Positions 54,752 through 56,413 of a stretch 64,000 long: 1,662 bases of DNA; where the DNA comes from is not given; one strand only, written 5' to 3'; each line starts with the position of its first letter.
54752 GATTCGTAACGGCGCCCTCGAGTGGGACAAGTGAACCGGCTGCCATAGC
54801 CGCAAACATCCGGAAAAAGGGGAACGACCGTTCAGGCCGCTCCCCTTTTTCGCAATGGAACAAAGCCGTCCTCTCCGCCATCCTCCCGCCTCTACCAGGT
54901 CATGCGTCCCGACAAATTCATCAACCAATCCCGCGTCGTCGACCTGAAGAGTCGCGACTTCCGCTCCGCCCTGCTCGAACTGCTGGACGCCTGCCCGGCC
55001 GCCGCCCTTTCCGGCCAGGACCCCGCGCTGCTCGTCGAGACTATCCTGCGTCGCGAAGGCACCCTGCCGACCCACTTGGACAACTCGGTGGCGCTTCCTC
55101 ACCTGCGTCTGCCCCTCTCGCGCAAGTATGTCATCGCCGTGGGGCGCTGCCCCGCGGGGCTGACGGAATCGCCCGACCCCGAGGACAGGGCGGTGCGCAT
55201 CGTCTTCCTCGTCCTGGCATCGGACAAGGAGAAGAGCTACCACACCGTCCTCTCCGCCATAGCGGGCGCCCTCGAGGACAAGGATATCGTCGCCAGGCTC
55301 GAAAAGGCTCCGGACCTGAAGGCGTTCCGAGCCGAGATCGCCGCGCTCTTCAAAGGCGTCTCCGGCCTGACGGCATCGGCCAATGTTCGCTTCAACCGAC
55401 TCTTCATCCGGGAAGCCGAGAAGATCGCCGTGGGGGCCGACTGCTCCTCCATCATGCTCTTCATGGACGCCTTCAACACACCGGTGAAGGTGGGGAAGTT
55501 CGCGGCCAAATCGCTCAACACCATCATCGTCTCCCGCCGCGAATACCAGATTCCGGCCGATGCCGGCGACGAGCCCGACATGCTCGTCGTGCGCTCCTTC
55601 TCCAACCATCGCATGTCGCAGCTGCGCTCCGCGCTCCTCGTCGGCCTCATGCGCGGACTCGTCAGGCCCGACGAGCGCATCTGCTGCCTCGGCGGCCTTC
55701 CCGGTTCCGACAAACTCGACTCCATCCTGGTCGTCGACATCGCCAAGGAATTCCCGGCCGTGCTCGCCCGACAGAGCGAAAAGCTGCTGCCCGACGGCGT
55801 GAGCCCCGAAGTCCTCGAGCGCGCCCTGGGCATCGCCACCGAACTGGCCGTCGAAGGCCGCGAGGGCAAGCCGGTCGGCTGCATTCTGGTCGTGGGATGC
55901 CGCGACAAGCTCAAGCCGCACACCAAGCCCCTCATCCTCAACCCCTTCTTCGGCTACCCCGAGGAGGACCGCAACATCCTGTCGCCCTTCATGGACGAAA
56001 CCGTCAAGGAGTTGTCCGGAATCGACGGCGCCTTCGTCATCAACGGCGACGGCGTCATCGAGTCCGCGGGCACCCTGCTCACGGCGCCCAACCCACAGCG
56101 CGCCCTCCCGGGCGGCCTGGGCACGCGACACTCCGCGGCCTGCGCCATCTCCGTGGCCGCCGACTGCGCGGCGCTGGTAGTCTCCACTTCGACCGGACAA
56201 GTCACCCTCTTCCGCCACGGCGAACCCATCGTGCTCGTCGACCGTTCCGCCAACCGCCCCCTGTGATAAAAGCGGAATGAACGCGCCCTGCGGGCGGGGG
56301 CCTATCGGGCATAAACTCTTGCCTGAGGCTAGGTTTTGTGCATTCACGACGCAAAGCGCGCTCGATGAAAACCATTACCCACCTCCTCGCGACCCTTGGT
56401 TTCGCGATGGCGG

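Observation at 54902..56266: PTS EIIA(Ntr)-like domain fused to a diadenylate cyclase (DAC) domain with RHS in place of RHR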

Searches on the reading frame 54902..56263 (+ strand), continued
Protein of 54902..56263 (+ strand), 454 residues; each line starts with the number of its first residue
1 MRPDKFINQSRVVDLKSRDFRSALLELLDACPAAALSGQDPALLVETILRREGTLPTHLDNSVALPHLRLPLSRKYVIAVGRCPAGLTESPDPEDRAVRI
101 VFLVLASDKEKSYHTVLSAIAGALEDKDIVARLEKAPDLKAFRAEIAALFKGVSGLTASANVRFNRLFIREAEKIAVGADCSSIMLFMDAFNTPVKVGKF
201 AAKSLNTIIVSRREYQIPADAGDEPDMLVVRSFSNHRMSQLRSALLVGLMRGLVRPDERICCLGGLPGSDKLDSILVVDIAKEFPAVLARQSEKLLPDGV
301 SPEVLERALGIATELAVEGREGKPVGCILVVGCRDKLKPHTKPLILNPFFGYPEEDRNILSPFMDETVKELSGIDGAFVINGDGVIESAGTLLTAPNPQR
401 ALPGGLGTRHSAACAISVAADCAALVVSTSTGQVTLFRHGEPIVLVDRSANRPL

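Call 86: find_homologous_proteins(query=L003:9583-10719:+, max_evalue=1e-20)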
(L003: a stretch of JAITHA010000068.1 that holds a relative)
Query L003:9583-10719:+ (379 aa): 6634 proteins with E <= 1e-20 among 8000 candidates; the best 120 are listed.
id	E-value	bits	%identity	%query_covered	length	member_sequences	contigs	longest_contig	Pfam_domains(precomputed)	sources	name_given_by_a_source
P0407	1.8e-221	753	100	89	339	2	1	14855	PF02603.22,PF07475.18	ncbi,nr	ncbi:MAG: HPr(Ser) kinase/phosphatase [Puniceicoccales bacterium]|nr:HPr(Ser) kinase/phosphatase [Pu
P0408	1.5e-144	500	72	87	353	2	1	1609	PF02603.22,PF07475.18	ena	-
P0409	1.1e-119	418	62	80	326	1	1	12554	PF02603.22,PF07475.18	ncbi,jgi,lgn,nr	ncbi:MAG: HPr(Ser) kinase/phosphatase [Puniceicoccales bacterium]|jgi:HPr kinase/phosphorylase|nr:HP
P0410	5.3e-116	406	60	81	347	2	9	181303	PF02603.22,PF07475.18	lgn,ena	-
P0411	1.5e-115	405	61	80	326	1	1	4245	PF02603.22,PF07475.18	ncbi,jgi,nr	ncbi:MAG: HPr(Ser) kinase/phosphatase [Puniceicoccales bacterium]|jgi:HPr kinase/phosphorylase|nr:HP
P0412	6.4e-114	399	59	80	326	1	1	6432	PF02603.22,PF07475.18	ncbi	-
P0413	6.6e-112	393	55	85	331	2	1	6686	PF02603.22,PF07475.18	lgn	-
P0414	3.8e-111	390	56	82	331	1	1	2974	PF02603.22,PF07475.18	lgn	-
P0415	8.4e-111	389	53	88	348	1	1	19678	PF02603.22,PF07475.18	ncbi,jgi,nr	ncbi:MAG: HPr(Ser) kinase/phosphatase [Puniceicoccales bacterium]|jgi:HPr kinase/phosphorylase|nr:HP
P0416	1.8e-109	385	57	82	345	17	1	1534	PF02603.22,PF07475.18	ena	-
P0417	1.9e-109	384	57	80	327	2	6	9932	PF02603.22,PF07475.18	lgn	-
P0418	3.5e-109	384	54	84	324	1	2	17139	PF02603.22,PF07475.18,PF27840.1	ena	-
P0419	3.6e-109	384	54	86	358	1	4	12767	PF02603.22,PF07475.18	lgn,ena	-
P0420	3.8e-109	383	54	85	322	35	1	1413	PF02603.22,PF07475.18,PF27840.1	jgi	jgi:HPr kinase/phosphorylase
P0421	5.2e-109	383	57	80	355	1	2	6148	PF02603.22,PF07475.18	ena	-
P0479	1.2e-106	375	54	85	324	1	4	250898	PF02603.22,PF07475.18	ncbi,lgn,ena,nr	ncbi:MAG: HPr(Ser) kinase/phosphatase [Opitutales bacterium]|nr:HPr(Ser) kinase/phosphatase [Opituta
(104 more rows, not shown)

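Call 87: find_encoding_contigs(protein=P0410, flank=10000, max_places=2)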
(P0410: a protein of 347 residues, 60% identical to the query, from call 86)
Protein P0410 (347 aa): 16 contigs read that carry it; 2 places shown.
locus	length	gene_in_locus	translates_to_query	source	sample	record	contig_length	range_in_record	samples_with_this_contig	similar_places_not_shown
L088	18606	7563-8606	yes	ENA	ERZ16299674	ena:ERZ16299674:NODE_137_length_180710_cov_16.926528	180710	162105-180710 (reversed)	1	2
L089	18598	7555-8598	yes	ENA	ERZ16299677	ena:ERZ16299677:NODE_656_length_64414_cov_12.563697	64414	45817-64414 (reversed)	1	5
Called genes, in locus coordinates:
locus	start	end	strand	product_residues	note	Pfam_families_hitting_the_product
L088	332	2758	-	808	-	PF00270:DEAD, PF13604:AAA_30 (faint), PF22527:DEXQc_Suv3, PF00271:Helicase_C (weak)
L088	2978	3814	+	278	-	PF01925:TauE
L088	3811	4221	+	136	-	PF07843:DUF1634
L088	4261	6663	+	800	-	PF03968:LptD_N (faint)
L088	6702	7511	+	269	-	PF00005:ABC_tran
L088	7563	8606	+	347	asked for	PF02603:Hpr_kinase_N, PF07475:Hpr_kinase_C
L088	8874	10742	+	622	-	-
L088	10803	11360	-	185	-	PF01202:SKI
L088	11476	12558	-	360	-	PF01408:GFO_IDH_MocA, PF02894:GFO_IDH_MocA_C, PF22725:GFO_IDH_MocA_C3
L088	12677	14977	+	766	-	PF12705:PDDEXK_1, PF06733:DEAD_2, PF13307:Helicase_C_2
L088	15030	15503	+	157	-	-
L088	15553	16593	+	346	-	PF01208:URO-D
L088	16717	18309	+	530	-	PF16216:GxGYxYP_N (weak), PF20958:GxGYxYP_N_3rd, PF14323:GxGYxYP_C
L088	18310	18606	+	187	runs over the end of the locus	PF14588:YjgF_endoribonc, PF01042:Ribonuc_L-PSP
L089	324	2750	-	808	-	PF00270:DEAD, PF13604:AAA_30 (faint), PF22527:DEXQc_Suv3, PF00271:Helicase_C (weak)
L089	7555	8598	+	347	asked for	PF02603:Hpr_kinase_N, PF07475:Hpr_kinase_C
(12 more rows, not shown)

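Call 88: find_encoding_contigs(protein=P0479, flank=10000, max_places=1)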
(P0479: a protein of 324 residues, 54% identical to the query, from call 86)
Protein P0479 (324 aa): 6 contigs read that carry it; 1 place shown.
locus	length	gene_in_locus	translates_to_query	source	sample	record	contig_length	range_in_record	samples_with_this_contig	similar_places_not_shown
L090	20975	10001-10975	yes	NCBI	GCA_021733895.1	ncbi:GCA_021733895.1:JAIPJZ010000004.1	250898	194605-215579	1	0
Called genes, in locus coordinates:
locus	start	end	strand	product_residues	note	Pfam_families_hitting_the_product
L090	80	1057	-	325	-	PF02445:NadA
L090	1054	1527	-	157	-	PF01475:FUR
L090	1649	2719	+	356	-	PF00793:DAHP_synth_1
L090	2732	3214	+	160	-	PF01037:AsnC_trans_reg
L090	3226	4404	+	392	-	PF00155:Aminotran_1_2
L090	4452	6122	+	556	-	PF00350:Dynamin_N (faint), PF01926:MMR_HSR1, PF02421:FeoB_N, PF03193:RsgA_GTPase (faint), PF00009:GTP_EFTU, PF01926:MMR_HSR1, PF02421:FeoB_N (weak), PF14714:KH_dom-like, +1 more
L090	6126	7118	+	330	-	PF00551:Formyl_trans_N, PF02911:Formyl_trans_C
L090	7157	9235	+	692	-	PF03968:LptD_N (faint)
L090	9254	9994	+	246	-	PF00005:ABC_tran, PF13304:AAA_21 (faint), PF12399:BCA_ABC_TP_C (faint)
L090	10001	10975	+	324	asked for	PF02603:Hpr_kinase_N, PF07475:Hpr_kinase_C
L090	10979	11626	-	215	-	-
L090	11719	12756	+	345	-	PF02885:Glycos_trans_3N, PF00591:Glycos_transf_3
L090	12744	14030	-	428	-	PF04413:Glycos_transf_N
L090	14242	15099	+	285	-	PF00318:Ribosomal_S2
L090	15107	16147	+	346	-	PF25025:EF-Ts_N (faint), PF00889:EF_TS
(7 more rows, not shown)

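Call 89: find_encoding_contigs(protein=P0013, flank=10000, max_places=2)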
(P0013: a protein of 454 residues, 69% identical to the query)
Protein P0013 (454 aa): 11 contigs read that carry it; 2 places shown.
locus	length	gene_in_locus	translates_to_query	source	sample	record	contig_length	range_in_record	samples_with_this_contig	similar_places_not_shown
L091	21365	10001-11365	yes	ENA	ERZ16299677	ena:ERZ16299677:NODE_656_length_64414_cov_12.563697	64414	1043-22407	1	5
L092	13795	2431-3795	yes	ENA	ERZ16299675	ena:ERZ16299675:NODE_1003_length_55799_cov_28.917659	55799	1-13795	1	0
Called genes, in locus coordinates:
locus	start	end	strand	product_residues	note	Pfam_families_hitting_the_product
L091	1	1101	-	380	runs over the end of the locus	-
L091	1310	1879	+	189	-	-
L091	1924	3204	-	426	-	PF03929:PepSY_TM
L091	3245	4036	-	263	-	PF01975:SurE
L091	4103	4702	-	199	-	PF01252:Peptidase_A8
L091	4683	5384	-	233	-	PF01258:zf-dskA_traR (weak)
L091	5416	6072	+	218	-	-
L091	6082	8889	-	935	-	PF00133:tRNA-synt_1, PF09334:tRNA-synt_1g, PF13603:tRNA-synt_1_2 (weak), PF08264:Anticodon_1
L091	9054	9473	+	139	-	PF03061:4HBT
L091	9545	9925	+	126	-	PF00507:Oxidored_q4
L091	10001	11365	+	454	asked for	PF00359:PTS_EIIA_2, PF21755:DacZ_P, PF02457:DAC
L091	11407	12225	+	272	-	PF01177:Asp_Glu_race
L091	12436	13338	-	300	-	PF00589:Phage_integrase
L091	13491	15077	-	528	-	PF03958:Secretin_N, PF00263:Secretin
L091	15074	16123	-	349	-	PF05707:Zot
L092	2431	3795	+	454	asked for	PF00359:PTS_EIIA_2, PF21755:DacZ_P, PF02457:DAC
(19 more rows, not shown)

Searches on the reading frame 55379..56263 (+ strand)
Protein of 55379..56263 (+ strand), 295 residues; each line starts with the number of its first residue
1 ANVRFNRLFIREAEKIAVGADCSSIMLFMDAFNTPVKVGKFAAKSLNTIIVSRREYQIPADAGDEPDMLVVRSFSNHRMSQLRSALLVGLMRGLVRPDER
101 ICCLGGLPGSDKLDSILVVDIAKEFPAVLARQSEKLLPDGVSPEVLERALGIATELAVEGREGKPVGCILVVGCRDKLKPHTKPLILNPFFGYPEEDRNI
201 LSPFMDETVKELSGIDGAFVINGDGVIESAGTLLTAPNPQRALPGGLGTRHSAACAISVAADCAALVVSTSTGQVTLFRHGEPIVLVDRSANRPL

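Call 54: search_protein_families(library=ncbifam, proteins=[window:55379-56263:+], max_evalue=0.01)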
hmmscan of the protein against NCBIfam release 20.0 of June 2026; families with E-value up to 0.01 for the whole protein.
seq(295 aa): 5 families
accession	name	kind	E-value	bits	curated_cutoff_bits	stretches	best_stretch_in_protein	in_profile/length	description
NF041371.1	Diadnylcyc_Halo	equivalog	1.4e-26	93.5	430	1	20-288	13-266/270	diadenylate cyclase DacZ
NF038328.1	c-di-AMP_CdaS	exception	8.7e-07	28.7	225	1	216-281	122-185/191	sporulation-specific diadenylate cyclase CdaS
TIGR00159.1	TIGR00159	equivalog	2e-06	27.3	188.8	1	216-281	169-231/254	diadenylate cyclase CdaA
NF010009.0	PRK13482.1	equivalog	9.1e-06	25.1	201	1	202-288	58-143/357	DNA integrity scanning diadenylate cyclase DisA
NF038327.1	c-di-AMP_CdaM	exception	6.8e-05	22.5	225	1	239-282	130-173/196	diadenylate cyclase CdaM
